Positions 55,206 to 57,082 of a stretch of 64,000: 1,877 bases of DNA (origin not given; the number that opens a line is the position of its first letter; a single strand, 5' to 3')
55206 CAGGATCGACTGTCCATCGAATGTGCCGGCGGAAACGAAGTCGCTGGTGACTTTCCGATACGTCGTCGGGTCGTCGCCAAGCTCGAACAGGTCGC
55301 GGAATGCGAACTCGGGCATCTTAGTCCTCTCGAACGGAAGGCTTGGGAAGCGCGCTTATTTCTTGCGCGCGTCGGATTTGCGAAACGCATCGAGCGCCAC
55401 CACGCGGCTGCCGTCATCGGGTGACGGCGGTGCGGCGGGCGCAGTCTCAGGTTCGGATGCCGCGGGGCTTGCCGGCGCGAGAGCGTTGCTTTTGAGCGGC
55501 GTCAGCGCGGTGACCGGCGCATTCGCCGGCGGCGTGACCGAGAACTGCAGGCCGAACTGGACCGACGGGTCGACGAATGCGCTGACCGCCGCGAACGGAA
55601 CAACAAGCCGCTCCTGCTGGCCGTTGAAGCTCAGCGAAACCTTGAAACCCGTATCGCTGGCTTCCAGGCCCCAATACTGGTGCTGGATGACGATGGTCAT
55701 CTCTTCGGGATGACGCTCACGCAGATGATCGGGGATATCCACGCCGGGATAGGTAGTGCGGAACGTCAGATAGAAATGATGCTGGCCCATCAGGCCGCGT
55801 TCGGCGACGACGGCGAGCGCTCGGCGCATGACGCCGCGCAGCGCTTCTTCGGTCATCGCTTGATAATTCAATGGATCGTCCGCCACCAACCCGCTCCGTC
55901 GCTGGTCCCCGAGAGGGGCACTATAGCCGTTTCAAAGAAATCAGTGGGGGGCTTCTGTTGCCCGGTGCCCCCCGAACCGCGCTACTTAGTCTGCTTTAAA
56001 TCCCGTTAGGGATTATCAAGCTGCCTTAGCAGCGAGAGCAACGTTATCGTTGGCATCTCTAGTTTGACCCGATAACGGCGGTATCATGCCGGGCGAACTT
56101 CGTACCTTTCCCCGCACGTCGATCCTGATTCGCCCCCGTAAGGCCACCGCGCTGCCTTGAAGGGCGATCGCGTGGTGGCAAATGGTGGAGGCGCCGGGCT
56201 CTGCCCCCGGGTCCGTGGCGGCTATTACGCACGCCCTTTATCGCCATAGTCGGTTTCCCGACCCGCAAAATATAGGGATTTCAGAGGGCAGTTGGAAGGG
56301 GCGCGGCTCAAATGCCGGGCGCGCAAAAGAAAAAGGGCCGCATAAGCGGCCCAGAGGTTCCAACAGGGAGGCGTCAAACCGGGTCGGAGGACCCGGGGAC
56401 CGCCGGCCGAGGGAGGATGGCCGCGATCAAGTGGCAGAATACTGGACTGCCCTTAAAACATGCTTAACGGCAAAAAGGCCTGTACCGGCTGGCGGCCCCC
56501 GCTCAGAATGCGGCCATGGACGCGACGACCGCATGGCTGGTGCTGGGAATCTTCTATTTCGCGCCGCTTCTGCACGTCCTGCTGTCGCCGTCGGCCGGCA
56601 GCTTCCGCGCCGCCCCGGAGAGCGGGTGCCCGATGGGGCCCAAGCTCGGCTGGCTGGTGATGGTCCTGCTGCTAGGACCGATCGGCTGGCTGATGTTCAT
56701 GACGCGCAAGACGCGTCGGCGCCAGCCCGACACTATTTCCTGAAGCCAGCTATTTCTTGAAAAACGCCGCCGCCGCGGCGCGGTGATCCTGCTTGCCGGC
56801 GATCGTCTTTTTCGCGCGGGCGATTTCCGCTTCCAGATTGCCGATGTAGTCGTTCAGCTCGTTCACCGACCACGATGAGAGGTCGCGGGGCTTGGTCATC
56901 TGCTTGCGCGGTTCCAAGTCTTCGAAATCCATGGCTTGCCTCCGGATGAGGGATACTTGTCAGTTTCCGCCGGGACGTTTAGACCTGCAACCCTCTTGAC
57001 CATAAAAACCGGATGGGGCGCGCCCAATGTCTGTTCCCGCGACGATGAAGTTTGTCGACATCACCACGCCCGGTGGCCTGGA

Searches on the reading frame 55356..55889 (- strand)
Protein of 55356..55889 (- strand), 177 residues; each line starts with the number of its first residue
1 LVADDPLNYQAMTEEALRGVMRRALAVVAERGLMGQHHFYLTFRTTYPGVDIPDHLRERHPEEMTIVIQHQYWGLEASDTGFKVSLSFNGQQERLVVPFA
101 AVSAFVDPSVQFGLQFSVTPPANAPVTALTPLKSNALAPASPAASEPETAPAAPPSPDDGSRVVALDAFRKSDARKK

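Call 6: search_protein_families(library=pfam, proteins=[window:55356-55889:-])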
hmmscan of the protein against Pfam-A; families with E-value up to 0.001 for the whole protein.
window:55356-55889:- (177 aa): 1 family
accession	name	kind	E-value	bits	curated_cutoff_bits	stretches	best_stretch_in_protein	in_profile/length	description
PF04386.18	SspB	-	2.7e-45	154.6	27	1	12-164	2-155/156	Stringent starvation protein B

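Call 7: search_protein_families(library=ncbifam, proteins=[window:55356-55889:-])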
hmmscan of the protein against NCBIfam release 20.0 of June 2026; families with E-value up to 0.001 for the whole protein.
window:55356-55889:- (177 aa): 0 families

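Call 12: find_related_loci(query=window:55356-55889:-, collection=genome_contigs, flank=3000)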
Query window:55356-55889:- (177 aa) in genome_contigs; peptide patterns used: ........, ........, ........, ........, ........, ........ (x = any residue, [..] = any of these).
599 stretches matched a pattern (row limit reached: there are more); 197 encode a relative of the query (tblastn E <= 1e-3); the best 80 are kept; 80 distinct loci.
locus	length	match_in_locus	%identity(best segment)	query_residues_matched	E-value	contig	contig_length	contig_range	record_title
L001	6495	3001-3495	62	2-177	2e-68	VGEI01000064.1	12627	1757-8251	MAG: Alphaproteobacteria bacterium isolate K_Offshore_80m_m2_053 K_Offshore_80m_m2_053_Ga0194132_10010146, whole genome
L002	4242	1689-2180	57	2-172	1e-55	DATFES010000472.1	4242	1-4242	MAG TPA_asm: Alphaproteobacteria bacterium isolate SMAG_U8614 k141_2278959, whole genome shotgun sequence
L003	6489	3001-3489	55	2-172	4e-54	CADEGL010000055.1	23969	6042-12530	MAG: uncultured Alphaproteobacteria bacterium isolate Alphaproteobacteria sp. RBC064 genome assembly, contig: MAG064_55,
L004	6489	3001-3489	56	2-172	1e-53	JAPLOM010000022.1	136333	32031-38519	MAG: Alphaproteobacteria bacterium isolate LacPavin_0818_WC50_MAG_65_9 LacPavin_0818_WC50_scaffold_117959, whole genome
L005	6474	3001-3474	55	7-172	1e-52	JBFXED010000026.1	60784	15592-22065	MAG: Alphaproteobacteria bacterium isolate CA_2019_TPIn_108 NODE_1659_length_60784_cov_6.942134_TPIn, whole genome shotg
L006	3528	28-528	53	3-171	1e-52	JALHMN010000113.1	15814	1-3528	MAG: bacterium isolate Bin_33_3 c_000000014602, whole genome shotgun sequence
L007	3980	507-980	54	7-172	8e-52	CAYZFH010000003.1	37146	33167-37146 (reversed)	MAG TPA_asm: uncultured Rhizobiaceae bacterium isolate SRP292972_co2_151 genome assembly, contig: NODE_988_length_37146_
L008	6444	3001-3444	56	5-152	1e-50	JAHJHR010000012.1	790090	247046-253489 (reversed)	MAG: Alphaproteobacteria bacterium isolate Modern_marine_planktonic.mb.43 Modern_marine_plan.mb.43_k141_588110, whole ge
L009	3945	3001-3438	50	5-172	3e-50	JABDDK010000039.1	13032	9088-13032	MAG: Alphaproteobacteria bacterium isolate BWMinHeated_Nextera12_MAG4 3300020866.a:Ga0207080_1147, whole genome shotgun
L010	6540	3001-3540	51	2-169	1e-49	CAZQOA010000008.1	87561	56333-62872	MAG TPA_asm: uncultured Rhizobiaceae bacterium isolate SRP193066_co1_42 genome assembly, contig: NODE_290_length_87561_c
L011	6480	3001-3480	51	5-171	6e-48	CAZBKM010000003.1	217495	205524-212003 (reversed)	MAG TPA_asm: uncultured Hyphomonadaceae bacterium isolate SRP332253_co1_276 genome assembly, contig: NODE_23_length_2174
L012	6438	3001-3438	51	7-172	7e-48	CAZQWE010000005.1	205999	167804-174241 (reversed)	MAG TPA_asm: uncultured Alphaproteobacteria bacterium isolate SRP242652_co2_138 genome assembly, contig: NODE_51_length_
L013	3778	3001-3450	48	2-172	5e-48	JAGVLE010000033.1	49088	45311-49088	MAG: Alphaproteobacteria bacterium isolate SW_33 c_000000114904, whole genome shotgun sequence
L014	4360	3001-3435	50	5-171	5e-47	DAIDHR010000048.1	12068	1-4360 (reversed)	MAG TPA_asm: Alphaproteobacteria bacterium isolate clean349 NODE_48_length_12068_cov_24.338170, whole genome shotgun seq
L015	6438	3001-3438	46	5-172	3e-47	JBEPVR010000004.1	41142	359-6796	MAG: Alphaproteobacteria bacterium isolate 22E.semibin_refined.123 NODE_789_length_41142_cov_6.967021:0-41142, whole gen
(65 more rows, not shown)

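Call 29: find_encoding_contigs(protein=window:55356-55889:-, flank=3000, max_places=4)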
Protein window:55356-55889:- (177 aa): no gene with exactly this product is on record in the collection.

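Call 30: find_encoding_contigs(protein=window:55356-55886:-, flank=3000, max_places=4)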
Protein window:55356-55886:- (176 aa): no gene with exactly this product is on record in the collection.

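Call 37: search_solved_structures(query=window:55356-55889:-, show_alignments=2)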
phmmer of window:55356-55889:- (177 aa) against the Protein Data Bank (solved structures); distinct sequences matched with E-value up to 0.001: 3.
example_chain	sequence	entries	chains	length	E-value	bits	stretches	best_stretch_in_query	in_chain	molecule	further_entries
2nys_A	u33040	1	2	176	6.4e-38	133.6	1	4-173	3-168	AGR_C_3712p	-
2qaz_A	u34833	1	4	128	1.9e-34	122.3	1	4-118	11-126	SspB Protein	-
2qas_A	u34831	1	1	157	2.1e-34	122.2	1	4-118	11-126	Hypothetical protein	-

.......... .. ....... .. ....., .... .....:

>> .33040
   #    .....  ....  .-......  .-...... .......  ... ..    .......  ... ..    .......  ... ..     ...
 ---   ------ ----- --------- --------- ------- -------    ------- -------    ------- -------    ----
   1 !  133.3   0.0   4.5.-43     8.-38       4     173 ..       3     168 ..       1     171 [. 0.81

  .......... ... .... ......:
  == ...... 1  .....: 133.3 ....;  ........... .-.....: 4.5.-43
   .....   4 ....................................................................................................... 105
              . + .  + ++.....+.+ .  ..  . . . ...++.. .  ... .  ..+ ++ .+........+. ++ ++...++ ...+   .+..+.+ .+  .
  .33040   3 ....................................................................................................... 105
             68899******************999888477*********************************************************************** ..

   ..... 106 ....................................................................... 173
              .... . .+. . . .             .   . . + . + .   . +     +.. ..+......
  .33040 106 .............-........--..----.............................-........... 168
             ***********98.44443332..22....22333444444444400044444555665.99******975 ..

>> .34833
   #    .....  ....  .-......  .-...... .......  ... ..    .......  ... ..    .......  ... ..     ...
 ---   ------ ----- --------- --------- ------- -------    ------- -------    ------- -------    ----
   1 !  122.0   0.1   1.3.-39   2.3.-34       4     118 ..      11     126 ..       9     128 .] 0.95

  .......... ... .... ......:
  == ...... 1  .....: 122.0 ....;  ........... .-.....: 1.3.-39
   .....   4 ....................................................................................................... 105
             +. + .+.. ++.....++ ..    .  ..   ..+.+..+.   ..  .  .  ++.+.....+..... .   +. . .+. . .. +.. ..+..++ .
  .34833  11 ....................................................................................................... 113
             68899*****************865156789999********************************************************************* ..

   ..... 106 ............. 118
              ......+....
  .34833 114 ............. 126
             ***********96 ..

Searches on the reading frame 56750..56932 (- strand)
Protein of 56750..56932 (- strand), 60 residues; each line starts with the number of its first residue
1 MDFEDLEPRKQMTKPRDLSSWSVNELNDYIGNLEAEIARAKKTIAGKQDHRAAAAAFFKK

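Call 6: search_protein_families(library=pfam, proteins=[window:56750-56932:-])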
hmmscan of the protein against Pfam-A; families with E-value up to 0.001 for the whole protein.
window:56750-56932:- (60 aa): 1 family
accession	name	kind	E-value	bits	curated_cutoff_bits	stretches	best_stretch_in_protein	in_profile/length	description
PF06698.16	DUF1192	-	4.9e-22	78.3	25.5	1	4-59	1-58/58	Protein of unknown function (DUF1192)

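Call 7: search_protein_families(library=ncbifam, proteins=[window:56750-56932:-])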
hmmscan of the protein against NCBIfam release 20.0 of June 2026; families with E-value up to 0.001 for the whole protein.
window:56750-56932:- (60 aa): 0 families
